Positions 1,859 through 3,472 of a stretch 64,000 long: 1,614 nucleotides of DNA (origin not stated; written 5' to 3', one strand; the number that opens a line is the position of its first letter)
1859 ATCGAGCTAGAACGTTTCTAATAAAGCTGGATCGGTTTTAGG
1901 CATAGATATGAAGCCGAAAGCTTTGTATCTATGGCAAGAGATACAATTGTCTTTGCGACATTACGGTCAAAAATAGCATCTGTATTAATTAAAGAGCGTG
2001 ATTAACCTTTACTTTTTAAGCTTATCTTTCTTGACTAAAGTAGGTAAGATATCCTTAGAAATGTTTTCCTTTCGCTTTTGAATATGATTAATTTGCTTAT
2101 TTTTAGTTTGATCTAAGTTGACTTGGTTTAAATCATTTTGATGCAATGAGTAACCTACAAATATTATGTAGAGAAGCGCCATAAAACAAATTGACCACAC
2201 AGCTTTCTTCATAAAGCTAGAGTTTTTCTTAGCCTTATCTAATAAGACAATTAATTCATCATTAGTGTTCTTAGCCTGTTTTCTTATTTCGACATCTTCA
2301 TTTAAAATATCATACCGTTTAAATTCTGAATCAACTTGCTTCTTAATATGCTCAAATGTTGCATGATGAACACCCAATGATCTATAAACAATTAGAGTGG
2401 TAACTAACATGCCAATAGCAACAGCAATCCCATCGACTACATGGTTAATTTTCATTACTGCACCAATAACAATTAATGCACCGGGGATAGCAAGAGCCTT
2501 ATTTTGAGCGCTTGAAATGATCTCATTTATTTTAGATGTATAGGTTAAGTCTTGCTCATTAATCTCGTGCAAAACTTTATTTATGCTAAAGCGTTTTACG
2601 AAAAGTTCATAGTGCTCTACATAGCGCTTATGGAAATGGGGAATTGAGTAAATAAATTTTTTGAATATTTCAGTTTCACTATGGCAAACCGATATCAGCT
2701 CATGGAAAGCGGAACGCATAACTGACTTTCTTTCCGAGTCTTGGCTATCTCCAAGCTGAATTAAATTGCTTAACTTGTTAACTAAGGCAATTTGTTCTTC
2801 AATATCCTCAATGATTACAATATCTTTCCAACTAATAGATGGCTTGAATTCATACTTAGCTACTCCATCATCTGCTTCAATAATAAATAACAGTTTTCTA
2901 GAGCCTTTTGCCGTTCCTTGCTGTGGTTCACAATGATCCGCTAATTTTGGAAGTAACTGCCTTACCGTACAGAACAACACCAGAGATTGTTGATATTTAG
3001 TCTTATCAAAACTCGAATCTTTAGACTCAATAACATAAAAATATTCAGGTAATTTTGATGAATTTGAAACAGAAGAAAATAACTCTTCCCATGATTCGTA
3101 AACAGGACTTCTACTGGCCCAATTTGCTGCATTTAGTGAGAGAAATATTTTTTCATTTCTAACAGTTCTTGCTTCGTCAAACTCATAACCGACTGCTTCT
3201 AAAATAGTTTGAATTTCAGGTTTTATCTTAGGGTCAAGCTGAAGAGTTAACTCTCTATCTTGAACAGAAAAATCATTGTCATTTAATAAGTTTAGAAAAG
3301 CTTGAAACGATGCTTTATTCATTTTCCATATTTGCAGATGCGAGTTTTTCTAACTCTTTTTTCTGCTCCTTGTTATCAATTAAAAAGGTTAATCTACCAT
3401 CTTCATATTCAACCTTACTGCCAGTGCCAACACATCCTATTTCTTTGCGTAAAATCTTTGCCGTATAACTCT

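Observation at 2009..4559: Uncharacterised two-gene operon (zinc-ribbon protein plus multi-TM protein) insulated by terminators in a defence island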

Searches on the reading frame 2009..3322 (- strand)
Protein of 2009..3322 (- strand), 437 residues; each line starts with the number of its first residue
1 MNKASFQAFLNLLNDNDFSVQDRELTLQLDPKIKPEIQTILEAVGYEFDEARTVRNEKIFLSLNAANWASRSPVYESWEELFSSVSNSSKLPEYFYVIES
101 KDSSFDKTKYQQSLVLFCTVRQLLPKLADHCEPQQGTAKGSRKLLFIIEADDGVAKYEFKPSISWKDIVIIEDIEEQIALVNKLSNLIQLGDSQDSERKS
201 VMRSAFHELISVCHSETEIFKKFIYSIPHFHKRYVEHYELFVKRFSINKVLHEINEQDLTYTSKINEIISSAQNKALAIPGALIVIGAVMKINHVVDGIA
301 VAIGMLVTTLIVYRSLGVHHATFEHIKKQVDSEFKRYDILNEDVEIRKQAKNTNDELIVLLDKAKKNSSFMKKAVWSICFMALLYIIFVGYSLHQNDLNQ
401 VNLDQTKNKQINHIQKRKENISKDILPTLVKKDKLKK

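Call 3: search_protein_families(library=pfam, proteins=[window:2009-3322:-], max_evalue=0.1)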
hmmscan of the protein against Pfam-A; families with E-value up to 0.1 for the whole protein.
window:2009-3322:- (437 aa): 4 families
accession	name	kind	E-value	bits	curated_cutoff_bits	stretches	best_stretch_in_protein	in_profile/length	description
PF09435.16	DUF2015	-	0.0041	17.9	27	1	28-61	28-61/79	Fungal protein of unknown function (DUF2015)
PF14434.11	Imm6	-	0.0068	16.7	25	1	312-417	13-117/121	Immunity protein Imm6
PF04123.18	DUF373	-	0.018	14.9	28.3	1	273-338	154-218/335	Domain of unknown function (DUF373)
PF17442.7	U62_UL91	-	0.057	13.8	25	0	350-377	14-41/65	Functional domain of U62 and UL91 proteins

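Call 4: search_protein_families(library=padloc, proteins=[window:2009-3322:-], max_evalue=0.1)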
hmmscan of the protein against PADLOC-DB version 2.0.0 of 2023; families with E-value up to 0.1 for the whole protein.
window:2009-3322:- (437 aa): 0 families

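Call 5: search_protein_families(library=ncbifam, proteins=[window:2009-3322:-], max_evalue=0.1)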
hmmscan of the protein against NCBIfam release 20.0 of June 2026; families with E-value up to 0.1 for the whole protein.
window:2009-3322:- (437 aa): 2 families
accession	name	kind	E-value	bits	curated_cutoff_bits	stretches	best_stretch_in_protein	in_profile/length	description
NF053869.1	DS1_2_antiphage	equivalog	2.5e-112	375.4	315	1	41-385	1-337/337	anti-phage protein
TIGR03513.1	GldL_gliding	equivalog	0.013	15.4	68.3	1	274-353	5-78/247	type IX secretion system motor protein PorL/GldL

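Call 6: search_protein_families(library=phrogs, proteins=[window:2009-3322:-], max_evalue=0.1)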
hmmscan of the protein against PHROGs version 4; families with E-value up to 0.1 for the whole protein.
window:2009-3322:- (437 aa): 2 families
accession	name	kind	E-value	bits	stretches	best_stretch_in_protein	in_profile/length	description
phrog_5023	-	unknown function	3.8e-67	228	1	36-389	57-394/412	-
phrog_6664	-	unknown function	0.082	14.4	1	290-363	2-70/97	-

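Call 24: find_homologous_proteins(query=window:2009-3322:-, max_evalue=0.001)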
Query window:2009-3322:- (437 aa): 49 proteins with E <= 0.001 among 6066 candidates.
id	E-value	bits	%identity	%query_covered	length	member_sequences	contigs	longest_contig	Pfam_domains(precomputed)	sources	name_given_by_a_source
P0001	8.8e-283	955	100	100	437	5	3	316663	-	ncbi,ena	-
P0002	4.5e-231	785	79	100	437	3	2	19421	-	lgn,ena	-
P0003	5.6e-207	705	75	100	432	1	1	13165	-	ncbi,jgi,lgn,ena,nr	ncbi:MAG: hypothetical protein JKX67_00810 [Colwellia sp.]|nr:hypothetical protein [Colwellia sp.]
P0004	1.3e-194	665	70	99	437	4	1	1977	-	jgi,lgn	jgi:hypothetical protein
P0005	2.0e-156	539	59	98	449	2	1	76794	-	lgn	-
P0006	1.1e-154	533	61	91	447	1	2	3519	-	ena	-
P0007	2.6e-154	532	61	92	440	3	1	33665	-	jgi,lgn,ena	-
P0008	9.3e-154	530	58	98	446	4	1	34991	-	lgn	-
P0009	3.5e-153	528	61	88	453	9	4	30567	-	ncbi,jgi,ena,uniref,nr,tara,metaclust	ncbi:MAG: hypothetical protein CMK65_07320 [Pseudoalteromonas sp.]|uniref:hypothetical protein n=1 T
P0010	9.3e-153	527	60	89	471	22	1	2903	-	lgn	-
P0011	4.0e-152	525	62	91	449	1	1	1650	-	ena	-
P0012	1.1e-151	523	57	99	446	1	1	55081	-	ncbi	-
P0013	2.3e-151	522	60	92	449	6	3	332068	-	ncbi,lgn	ncbi:hypothetical protein ACE34P_003839 [Vibrio fluvialis]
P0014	4.5e-148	511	59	89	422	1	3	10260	-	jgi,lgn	jgi:hypothetical protein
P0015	1.3e-145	503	58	89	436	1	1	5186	-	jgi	jgi:hypothetical protein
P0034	1.2e-107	378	44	93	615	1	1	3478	PF08239.18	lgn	-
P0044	2.0e-79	285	38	88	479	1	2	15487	PF08239.18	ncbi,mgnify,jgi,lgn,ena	mgnify:CR=1 FL=1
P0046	3.0e-79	285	41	79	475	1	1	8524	PF08239.18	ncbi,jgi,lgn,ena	-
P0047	1.3e-78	283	38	83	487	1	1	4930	PF08239.18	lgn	-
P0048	2.7e-78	282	37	87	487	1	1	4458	PF08239.18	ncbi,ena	-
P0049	6.5e-58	215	48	54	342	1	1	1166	PF08239.18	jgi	jgi:hypothetical protein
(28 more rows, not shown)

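Call 27: find_related_loci(query=A1, collection=genome_contigs, flank=6000)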
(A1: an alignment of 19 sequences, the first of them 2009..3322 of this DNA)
Query A1 (437 aa) in genome_contigs; peptide patterns used: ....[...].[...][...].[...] (x = any residue, [..] = any of these).
16 stretches matched a pattern; 4 encode a relative of the query (tblastn E <= 1e-3); 4 distinct loci.
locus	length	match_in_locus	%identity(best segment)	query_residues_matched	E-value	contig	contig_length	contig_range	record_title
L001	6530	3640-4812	60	1-389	2e-164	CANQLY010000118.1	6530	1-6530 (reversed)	MAG: uncultured Marinospirillum sp. isolate Lapin-014__bin36 genome assembly, contig: Lapin-014__NODE_10552_length_6530_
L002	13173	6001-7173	61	1-389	3e-164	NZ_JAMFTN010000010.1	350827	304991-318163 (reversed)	Aliidiomarina quisquiliarum strain Y-6 soapdenovo_K_127_10, whole genome shotgun sequence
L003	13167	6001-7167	51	1-388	2e-130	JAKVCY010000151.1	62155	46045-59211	MAG: Thalassotalea sp. isolate ALOHA_ZT_66 ZT-Thalassotalea-1_151, whole genome shotgun sequence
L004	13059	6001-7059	42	36-387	4e-94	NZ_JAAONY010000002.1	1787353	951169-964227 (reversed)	Pseudoteredinibacter isoporae strain LMG 25246 NODE_2_length_1787353_cov_44.370431, whole genome shotgun sequence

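Call 29: find_encoding_contigs(protein=P0001, flank=10000, max_places=4)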
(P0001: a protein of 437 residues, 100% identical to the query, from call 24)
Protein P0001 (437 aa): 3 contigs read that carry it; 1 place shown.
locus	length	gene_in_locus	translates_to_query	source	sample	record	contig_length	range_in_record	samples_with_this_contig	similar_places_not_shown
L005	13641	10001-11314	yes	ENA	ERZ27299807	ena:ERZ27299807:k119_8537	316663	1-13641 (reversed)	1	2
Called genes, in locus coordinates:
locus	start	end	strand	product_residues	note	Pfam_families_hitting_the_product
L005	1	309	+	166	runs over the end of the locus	PF04307:YdjM (weak)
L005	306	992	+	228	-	PF03411:Peptidase_M74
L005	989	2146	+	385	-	PF03435:Sacchrp_dh_NADP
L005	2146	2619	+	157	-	PF10027:DUF2269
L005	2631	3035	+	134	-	PF13781:DoxX_3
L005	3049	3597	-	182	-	PF07508:Recombinase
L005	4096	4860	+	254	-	PF08378:NERD, PF01396:Zn_ribbon_Top1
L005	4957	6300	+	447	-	PF14487:DarT, PF01966:HD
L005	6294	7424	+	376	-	PF01661:Macro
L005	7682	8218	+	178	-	-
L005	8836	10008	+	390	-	PF04245:NA37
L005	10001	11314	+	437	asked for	-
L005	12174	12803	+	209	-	-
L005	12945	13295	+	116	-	-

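Call 30: search_dna_similar(query=window:2009-3322:-, collection=phages, mode=protein, max_rows=20)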
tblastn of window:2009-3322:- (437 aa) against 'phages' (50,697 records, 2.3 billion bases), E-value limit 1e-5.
No match.

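Call 32: search_dna_similar(query=window:2009-3322:-, collection=plasmids, mode=protein, max_rows=25)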
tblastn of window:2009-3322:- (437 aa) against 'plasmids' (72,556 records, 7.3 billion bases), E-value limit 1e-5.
Records with a match: 6; places in all: 6; records where one place covers at least 80% of the query: 4.
Best place of each record, by identity: <60% 6.
By first word of the organism name: Escherichia 2; Paraglaciecola 1; Glaciecola 1; Klebsiella 1; Pseudomonas 1.
By predicted mobility (MOB-suite, as given by PLSDB): non-mobilizable 4; conjugative 2.
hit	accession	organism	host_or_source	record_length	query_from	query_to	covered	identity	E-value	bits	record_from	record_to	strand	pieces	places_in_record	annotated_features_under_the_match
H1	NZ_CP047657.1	Paraglaciecola mesophila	Neopyropia tenera,whole organism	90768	2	386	88%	50.8%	8e-126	409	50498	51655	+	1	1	hypothetical protein (x2)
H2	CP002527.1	Glaciecola sp. 4H-3-7+YE-5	-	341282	2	386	88%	50.8%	8e-126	409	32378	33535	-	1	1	hypothetical protein (x2)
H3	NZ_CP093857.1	Klebsiella pneumoniae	Homo sapiens,ear swab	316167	35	391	82%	30.4%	2e-37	152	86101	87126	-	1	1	hypothetical protein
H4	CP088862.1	Escherichia coli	Homo sapiens,blood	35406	35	391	82%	29.7%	1e-36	150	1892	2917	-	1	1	hypothetical protein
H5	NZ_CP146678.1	Escherichia coli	Homo sapiens,cell culture,Colon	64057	180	391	49%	36.8%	2e-31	135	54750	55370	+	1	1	hypothetical protein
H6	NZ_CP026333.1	Pseudomonas sp. XWY-1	cell culture,Rice Fields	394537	196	395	46%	24.0%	2e-6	58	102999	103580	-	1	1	hypothetical protein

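Call 33: get_annotated_region(hit=H1, flank=6000)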
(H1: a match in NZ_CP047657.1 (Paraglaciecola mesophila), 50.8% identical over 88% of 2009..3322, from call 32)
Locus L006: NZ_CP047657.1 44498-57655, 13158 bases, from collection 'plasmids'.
description: Paraglaciecola mesophila strain GPM4 plasmid unnamed
organism: Paraglaciecola mesophila (NCBI taxid 197222)
taxonomy: Bacteria; Pseudomonadota; Gammaproteobacteria; Alteromonadales; Alteromonadaceae; Paraglaciecola; Paraglaciecola mesophila
host: -; source: Neopyropia tenera,whole organism; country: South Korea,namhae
typing (MOB-suite, as given by PLSDB): non-mobilizable; replicon rep_cluster_767
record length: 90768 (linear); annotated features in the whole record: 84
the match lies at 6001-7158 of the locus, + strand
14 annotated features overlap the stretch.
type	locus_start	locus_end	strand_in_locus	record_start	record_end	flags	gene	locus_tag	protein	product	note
CDS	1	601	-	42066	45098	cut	-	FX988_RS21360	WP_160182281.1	type IV secretion protein IcmB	-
CDS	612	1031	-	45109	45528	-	-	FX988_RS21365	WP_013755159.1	hypothetical protein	-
CDS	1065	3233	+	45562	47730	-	-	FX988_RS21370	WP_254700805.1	RHS repeat-associated core domain-containing protein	-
CDS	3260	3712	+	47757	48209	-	-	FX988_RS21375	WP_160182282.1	hypothetical protein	-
CDS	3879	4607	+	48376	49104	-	-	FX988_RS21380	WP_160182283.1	hypothetical protein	-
CDS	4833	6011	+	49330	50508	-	-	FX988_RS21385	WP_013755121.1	hypothetical protein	-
CDS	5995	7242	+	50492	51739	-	-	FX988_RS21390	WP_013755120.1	hypothetical protein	-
CDS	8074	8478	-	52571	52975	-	-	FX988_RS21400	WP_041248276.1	S24 family peptidase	-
CDS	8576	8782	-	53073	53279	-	-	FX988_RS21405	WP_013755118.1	hypothetical protein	-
CDS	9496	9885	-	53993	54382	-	-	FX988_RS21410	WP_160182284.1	hypothetical protein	-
CDS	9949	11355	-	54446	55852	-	-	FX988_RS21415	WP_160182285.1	hypothetical protein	-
CDS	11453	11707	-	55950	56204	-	-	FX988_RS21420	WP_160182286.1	hypothetical protein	-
CDS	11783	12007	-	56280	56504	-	-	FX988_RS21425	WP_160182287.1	hypothetical protein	-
CDS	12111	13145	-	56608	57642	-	-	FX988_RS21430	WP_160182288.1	phosphoadenosine phosphosulfate reductase family protein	-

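Call 34: get_annotated_region(hit=H4, flank=6000)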
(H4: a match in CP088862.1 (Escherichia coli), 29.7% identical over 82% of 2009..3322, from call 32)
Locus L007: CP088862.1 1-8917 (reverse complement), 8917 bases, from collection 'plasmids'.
description: Escherichia coli strain A16EC0305 plasmid pA16EC0305-2, complete sequence
organism: Escherichia coli (NCBI taxid 562)
taxonomy: Bacteria; Pseudomonadota; Gammaproteobacteria; Enterobacterales; Enterobacteriaceae; Escherichia; Escherichia coli
host: -; source: Homo sapiens,blood; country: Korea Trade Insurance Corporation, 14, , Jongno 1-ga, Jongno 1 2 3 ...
typing (MOB-suite, as given by PLSDB): non-mobilizable
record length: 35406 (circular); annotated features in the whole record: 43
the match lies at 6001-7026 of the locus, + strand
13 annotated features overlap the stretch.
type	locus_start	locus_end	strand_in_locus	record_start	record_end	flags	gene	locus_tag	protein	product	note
CDS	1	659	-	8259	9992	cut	-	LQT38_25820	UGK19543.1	terminase large subunit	-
CDS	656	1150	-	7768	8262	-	-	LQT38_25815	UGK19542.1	phage terminase small subunit P27 family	-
CDS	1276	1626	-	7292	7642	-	-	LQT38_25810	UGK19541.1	HNH endonuclease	-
CDS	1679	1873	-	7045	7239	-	-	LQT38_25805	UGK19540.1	hypothetical protein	-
CDS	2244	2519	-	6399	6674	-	-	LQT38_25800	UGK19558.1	peptidase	-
CDS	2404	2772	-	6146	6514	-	-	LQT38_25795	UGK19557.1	DUF2570 domain-containing protein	-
CDS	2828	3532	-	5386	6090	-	-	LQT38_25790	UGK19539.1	IS6-like element IS26 family transposase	-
CDS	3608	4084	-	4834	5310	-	-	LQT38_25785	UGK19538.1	glycoside hydrolase family 104 protein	-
CDS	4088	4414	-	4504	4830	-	-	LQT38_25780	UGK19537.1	phage holin, lambda family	-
CDS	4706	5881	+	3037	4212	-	-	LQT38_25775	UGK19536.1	nucleoid-associated protein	-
CDS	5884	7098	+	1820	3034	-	-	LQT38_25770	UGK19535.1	hypothetical protein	-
CDS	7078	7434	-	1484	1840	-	-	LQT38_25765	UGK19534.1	antitermination protein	-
CDS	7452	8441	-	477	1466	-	-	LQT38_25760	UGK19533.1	DUF968 domain-containing protein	-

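Call 35: get_annotated_region(hit=H6, flank=6000)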
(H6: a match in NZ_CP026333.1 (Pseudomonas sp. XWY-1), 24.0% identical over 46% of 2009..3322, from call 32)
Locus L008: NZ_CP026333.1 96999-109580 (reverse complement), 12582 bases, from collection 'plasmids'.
description: Pseudomonas sp. XWY-1 plasmid pXWY, complete sequence
organism: Pseudomonas sp. XWY-1 (NCBI taxid 2069256)
taxonomy: Bacteria; Pseudomonadota; Gammaproteobacteria; Pseudomonadales; Pseudomonadaceae; Pseudomonas; Pseudomonas sp. XWY-1
host: -; source: cell culture,Rice Fields; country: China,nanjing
typing (MOB-suite, as given by PLSDB): conjugative; relaxase MOBF,MOBP; mating-pair formation MPF_F
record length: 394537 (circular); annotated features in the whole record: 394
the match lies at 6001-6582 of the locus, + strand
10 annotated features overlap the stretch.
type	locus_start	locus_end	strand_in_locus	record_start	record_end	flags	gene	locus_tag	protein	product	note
CDS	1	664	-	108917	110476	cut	-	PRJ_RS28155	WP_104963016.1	hypothetical protein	-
CDS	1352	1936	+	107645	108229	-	-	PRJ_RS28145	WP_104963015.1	DUF6037 family protein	-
CDS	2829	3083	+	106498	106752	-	grxC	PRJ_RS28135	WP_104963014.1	glutaredoxin 3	-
CDS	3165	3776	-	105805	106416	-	-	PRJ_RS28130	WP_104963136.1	hypothetical protein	-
CDS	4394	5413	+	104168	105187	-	-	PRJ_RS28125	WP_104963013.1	nucleoid-associated protein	-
CDS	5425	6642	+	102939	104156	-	-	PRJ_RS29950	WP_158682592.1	hypothetical protein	-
CDS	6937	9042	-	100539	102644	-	-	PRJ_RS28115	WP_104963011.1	AAA family ATPase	-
CDS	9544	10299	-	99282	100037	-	istB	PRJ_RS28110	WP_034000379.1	IS21-like element ISPre4 family helper ATPase IstB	-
CDS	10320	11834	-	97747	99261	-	istA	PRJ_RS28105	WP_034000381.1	IS21 family transposase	-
CDS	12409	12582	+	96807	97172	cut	-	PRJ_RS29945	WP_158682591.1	hypothetical protein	-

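Call 57: predict_structure(alignment_id=A2)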
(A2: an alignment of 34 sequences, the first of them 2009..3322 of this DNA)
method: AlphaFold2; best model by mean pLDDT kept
length: 437 residues; sequences in the alignment: 34
mean_pLDDT: 82.4   pTM: 0.60
mean pLDDT of the five models: 82.4, 80.1, 79.7, 78.4, 76.7
residues with pLDDT >= 90: 160; 70-90: 218; 50-70: 23; < 50: 36
segments of 3 or more residues with pLDDT < 50: 402-437
pLDDT, mean of each block of 10 residues (from residue 1): 91 85 84 81 89 85 86 92 91 92 91 95 94 91 92 89 93 94 91 87 93 92 95 90 76 86 89 81 72 75 86 87 89 80 72 89 88 86 82 59 45 34 34 36
secondary structure, 60 per line:
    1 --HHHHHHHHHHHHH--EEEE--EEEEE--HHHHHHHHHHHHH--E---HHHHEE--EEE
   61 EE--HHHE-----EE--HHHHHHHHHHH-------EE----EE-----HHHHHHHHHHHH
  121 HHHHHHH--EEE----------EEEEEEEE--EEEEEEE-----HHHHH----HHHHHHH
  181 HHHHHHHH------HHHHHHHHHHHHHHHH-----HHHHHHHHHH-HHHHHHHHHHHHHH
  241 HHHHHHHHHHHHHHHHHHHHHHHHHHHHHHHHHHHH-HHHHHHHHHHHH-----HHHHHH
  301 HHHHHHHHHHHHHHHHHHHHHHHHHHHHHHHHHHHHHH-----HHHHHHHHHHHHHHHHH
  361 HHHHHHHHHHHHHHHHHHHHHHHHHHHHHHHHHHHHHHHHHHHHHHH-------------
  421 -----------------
elements in order: H3-15 E18-21 E24-28 H31-43 H50-53 E58-62 H78-88 H109-127 E130-132 E143-150 E153-159 H165-169 H174-188 H195-210 H216-225 H227-276 H278-289 H295-338 H344-407

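Call 61: search_protein_representatives(alignment_id=A2)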
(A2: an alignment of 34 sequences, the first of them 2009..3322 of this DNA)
Query: 34 sequences, 444 profile positions. Proteins with E-value up to 0.001 (for the whole library): 670; up to 1e-10: 243; up to 1e-30: 65. The best 150 are listed.
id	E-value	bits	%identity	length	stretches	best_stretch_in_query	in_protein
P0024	3.0e-176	602.9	-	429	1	5-418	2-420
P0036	1.3e-168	577.7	-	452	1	1-435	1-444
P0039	8.0e-161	552.1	-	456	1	1-438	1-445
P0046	3.7e-160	549.9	-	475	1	5-420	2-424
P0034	1.2e-158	544.9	-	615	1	2-423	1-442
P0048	1.4e-156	538.1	-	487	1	6-409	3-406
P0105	2.5e-143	494.4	-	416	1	1-399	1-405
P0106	3.1e-143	494.1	-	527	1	1-413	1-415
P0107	4.5e-141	487.0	-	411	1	1-395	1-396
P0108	1.3e-129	449.2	-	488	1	8-410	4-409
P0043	8.5e-125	433.4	-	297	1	1-289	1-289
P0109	6.1e-122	423.9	-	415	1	5-397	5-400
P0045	1.6e-114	399.5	-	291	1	108-393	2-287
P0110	1.0e-112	393.5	-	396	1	2-390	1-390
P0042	6.5e-112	390.9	-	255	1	191-431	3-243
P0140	6.1e-54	199.8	-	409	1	6-394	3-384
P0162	8.0e-24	100.6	-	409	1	3-393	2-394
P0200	5.0e-17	78.2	-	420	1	46-389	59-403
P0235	3.7e-14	68.7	-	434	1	38-341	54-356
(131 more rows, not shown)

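Call 62: find_encoding_contigs(protein=P0140, flank=4000, max_places=2)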
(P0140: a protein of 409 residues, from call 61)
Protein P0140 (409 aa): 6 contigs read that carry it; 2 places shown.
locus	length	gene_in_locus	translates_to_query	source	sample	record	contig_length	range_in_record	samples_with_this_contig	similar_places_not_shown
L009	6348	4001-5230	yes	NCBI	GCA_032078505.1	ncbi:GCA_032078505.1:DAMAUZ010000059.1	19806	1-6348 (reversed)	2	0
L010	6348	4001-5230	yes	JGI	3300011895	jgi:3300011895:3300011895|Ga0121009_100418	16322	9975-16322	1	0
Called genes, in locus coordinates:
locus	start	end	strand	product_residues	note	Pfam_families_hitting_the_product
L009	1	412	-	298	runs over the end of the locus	PF00126:HTH_1, PF03466:LysR_substrate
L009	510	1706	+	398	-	PF00083:Sugar_tr (weak), PF06779:MFS_4, PF07690:MFS_1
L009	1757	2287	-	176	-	PF20730:YetF_N, PF04239:DUF421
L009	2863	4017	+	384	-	PF04245:NA37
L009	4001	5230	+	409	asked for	-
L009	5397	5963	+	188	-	PF09351:DUF1993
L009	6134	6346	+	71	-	?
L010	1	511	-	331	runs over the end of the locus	PF00126:HTH_1, PF03466:LysR_substrate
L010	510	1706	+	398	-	PF00083:Sugar_tr (weak), PF06779:MFS_4, PF07690:MFS_1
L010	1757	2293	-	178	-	PF20730:YetF_N, PF04239:DUF421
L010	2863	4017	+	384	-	PF04245:NA37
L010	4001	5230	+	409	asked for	-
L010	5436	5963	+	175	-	PF09351:DUF1993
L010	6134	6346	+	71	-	?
